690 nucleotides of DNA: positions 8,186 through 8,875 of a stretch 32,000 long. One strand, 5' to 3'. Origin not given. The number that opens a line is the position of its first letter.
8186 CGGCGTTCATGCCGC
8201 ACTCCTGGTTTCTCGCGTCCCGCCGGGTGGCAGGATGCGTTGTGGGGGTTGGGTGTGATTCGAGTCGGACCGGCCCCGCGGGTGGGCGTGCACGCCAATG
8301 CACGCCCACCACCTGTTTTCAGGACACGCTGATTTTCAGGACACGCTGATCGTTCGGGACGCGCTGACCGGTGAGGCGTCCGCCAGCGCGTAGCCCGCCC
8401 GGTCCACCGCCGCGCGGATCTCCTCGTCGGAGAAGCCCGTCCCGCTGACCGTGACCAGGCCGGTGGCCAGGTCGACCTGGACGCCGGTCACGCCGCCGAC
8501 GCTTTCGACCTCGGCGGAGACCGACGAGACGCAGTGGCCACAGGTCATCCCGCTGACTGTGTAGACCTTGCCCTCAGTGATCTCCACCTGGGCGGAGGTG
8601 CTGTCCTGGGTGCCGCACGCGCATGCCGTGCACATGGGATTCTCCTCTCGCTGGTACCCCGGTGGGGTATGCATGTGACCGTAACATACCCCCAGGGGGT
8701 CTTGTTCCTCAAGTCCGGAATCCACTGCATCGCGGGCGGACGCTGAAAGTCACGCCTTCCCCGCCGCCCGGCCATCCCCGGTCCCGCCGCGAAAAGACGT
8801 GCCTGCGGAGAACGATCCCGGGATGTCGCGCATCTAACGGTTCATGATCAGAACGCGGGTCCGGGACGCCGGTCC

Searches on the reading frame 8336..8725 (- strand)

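Call 51: search_protein_families(library=pfam, proteins=[window:8336-8725:-], max_evalue=0.01)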
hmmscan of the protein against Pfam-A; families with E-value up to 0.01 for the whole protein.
window:8336-8725:- (129 aa): 1 family
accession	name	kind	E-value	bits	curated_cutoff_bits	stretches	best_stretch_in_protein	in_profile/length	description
PF00403.32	HMA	-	1.3e-14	54.8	24.8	1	54-112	1-61/62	Heavy-metal-associated domain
